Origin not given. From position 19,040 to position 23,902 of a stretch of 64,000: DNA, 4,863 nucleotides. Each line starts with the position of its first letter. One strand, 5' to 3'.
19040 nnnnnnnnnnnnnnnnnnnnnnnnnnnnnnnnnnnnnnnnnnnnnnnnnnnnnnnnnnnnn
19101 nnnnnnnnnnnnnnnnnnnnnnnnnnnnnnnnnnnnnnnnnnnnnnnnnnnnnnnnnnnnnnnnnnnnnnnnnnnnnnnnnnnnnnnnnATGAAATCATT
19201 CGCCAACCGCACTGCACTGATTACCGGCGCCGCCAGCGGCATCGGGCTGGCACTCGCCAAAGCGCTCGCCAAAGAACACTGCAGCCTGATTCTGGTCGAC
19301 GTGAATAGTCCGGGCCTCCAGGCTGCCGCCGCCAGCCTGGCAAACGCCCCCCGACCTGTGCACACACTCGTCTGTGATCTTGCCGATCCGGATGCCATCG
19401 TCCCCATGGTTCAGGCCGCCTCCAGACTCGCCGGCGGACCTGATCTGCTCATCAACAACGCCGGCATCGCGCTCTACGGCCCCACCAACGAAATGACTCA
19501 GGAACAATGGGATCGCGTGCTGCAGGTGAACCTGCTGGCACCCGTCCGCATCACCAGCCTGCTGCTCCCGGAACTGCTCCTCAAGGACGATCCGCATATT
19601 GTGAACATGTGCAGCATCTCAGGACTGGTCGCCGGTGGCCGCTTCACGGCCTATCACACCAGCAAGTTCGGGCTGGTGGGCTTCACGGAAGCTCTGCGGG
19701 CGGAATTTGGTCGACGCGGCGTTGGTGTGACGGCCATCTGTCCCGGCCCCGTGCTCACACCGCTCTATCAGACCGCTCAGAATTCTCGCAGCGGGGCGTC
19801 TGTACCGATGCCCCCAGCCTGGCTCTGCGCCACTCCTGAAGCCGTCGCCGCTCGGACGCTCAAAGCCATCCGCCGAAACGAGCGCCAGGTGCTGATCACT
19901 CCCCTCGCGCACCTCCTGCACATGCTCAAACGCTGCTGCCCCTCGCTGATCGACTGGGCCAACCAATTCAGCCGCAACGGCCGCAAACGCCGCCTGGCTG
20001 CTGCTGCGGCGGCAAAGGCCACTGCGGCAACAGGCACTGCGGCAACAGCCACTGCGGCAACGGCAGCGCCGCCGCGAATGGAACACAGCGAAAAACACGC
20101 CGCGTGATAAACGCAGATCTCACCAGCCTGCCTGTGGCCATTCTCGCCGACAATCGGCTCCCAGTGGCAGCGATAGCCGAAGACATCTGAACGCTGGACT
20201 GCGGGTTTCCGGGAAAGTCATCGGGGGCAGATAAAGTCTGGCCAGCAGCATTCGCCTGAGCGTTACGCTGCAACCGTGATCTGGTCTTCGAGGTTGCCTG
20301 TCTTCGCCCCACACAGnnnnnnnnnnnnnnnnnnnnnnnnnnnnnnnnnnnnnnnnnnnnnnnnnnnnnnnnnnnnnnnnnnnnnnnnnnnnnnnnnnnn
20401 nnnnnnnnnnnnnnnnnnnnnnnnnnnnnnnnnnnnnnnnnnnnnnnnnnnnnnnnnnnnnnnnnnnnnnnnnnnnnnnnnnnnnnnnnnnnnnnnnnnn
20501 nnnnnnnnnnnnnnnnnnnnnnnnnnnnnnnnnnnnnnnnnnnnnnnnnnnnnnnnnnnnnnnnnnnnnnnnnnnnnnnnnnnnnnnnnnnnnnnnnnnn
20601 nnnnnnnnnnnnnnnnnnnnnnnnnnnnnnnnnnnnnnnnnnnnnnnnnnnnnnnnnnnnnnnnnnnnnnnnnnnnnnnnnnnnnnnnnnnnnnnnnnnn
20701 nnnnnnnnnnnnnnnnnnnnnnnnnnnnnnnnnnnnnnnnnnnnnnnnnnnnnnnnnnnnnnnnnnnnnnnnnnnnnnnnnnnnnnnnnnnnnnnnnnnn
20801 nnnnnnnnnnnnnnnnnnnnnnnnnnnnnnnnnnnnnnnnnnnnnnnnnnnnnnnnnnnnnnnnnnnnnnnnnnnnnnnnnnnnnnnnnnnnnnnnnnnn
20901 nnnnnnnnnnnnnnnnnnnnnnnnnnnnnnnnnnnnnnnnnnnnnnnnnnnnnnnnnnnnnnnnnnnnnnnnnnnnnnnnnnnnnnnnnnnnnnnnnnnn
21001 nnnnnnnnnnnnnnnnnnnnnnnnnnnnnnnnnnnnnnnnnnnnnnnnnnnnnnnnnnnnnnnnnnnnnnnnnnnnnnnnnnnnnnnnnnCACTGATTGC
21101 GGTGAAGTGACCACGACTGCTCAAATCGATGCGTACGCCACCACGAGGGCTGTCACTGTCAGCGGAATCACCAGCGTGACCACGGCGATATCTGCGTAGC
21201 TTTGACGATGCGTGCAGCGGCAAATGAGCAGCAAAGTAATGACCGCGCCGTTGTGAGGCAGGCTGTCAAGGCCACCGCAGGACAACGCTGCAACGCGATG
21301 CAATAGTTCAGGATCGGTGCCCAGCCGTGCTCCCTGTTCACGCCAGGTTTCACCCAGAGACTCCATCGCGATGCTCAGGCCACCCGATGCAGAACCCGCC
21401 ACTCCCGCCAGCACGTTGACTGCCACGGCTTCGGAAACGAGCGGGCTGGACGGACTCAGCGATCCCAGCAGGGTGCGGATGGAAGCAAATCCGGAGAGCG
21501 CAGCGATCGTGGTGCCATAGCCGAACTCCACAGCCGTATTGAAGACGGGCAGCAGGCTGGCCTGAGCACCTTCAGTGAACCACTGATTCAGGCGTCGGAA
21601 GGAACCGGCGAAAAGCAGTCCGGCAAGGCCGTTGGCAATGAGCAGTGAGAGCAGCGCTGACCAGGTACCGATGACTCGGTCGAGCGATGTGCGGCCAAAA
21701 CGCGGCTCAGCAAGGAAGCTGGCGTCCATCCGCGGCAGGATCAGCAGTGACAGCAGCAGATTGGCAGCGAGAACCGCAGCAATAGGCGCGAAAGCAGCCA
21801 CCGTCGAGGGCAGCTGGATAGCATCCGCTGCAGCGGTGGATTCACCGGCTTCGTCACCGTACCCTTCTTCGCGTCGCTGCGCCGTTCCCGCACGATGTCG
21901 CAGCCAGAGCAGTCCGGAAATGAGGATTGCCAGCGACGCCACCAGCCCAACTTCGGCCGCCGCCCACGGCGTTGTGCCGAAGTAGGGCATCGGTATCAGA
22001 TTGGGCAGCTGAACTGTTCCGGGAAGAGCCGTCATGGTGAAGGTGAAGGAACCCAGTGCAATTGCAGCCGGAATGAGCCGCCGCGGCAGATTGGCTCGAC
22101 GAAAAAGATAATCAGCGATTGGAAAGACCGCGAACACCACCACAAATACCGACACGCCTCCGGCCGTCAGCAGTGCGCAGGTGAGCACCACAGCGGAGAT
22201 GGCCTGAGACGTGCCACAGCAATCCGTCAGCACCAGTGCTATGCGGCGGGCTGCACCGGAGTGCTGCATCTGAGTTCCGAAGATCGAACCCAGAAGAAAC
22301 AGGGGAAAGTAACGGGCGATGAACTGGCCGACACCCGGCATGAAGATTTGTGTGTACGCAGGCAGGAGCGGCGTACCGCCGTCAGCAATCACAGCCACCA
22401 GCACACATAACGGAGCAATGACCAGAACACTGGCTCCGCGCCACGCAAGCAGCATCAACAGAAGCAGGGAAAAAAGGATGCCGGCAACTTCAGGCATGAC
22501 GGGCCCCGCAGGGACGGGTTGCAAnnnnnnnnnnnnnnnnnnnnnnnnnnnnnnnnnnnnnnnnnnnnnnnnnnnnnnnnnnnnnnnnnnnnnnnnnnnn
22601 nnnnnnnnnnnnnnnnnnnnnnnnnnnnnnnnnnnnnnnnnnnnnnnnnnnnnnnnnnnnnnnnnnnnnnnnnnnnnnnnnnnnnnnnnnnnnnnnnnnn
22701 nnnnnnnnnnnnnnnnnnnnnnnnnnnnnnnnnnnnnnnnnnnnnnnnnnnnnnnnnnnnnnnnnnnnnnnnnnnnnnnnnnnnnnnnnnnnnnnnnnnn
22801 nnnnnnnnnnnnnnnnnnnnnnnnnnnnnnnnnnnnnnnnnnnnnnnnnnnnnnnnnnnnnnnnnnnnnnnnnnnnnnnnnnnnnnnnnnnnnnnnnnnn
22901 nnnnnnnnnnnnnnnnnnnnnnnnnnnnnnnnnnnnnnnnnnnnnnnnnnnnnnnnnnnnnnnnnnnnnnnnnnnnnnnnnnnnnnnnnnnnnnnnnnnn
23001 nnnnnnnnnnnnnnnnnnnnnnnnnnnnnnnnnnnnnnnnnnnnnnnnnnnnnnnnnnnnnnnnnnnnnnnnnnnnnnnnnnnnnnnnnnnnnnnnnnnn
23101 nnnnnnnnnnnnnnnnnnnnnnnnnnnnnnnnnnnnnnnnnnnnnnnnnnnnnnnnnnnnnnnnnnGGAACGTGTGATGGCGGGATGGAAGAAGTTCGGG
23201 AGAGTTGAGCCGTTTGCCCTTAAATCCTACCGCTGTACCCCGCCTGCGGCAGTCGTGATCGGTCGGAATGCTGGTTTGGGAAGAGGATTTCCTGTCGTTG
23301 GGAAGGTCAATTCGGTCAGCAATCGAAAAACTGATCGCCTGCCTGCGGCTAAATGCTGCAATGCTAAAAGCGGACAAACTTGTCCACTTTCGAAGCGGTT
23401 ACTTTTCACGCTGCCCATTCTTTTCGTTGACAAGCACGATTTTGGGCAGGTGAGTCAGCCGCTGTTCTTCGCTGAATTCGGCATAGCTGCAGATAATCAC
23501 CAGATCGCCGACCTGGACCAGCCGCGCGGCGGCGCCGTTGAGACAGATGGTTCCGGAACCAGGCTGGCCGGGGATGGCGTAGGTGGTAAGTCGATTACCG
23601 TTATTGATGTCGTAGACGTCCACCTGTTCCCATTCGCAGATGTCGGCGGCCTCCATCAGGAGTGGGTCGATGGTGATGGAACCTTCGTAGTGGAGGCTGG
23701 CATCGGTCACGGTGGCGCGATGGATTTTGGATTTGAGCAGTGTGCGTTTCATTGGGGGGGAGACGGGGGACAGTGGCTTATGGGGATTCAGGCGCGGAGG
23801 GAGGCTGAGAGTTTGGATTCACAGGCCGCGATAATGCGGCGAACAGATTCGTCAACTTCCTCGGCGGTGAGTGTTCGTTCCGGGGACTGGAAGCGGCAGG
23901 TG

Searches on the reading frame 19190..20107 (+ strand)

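Call 72: search_protein_families(library=pfam, proteins=[window:19190-20107:+], max_evalue=0.0001)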
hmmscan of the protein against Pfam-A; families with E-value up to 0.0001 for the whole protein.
window:19190-20107:+ (305 aa): 3 families
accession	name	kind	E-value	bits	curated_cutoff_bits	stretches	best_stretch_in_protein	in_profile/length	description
PF00106.31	adh_short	-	1.5e-50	171.8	26.6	1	8-197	2-191/195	short chain dehydrogenase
PF13561.12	adh_short_C2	-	5.3e-38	131.3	27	1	13-220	1-210/236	Enoyl-(Acyl carrier protein) reductase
PF08659.16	KR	-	8.9e-11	42.5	22.6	1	8-158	2-152/180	KR domain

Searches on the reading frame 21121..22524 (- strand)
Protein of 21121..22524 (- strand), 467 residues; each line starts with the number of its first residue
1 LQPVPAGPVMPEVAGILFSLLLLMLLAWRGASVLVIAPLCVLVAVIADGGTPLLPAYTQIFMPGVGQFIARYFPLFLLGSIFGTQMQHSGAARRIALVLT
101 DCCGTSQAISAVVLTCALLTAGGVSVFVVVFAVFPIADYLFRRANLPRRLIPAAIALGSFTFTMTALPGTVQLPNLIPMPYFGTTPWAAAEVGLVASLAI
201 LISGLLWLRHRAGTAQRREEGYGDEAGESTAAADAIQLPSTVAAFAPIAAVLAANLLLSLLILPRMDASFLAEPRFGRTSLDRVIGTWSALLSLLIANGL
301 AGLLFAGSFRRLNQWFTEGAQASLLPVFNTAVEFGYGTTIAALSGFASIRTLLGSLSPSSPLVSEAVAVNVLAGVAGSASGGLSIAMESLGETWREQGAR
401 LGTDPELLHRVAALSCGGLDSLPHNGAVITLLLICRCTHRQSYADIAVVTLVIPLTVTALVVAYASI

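Call 72: search_protein_families(library=pfam, proteins=[window:21121-22524:-], max_evalue=0.0001)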
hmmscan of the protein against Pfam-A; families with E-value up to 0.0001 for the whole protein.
window:21121-22524:- (467 aa): 1 family
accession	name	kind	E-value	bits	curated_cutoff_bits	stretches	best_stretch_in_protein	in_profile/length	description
PF02447.22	GntP_permease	-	8.1e-06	25.3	22.5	1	15-246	5-229/440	GntP family permease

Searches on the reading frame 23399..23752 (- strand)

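Call 75: search_protein_families(library=pfam, proteins=[window:23399-23752:-], max_evalue=0.0001)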
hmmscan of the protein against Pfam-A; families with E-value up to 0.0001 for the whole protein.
window:23399-23752:- (117 aa): 1 family
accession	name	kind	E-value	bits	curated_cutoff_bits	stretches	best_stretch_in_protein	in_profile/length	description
PF02261.22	Asp_decarbox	-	6.4e-51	171.5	25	1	1-112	1-112/115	Aspartate decarboxylase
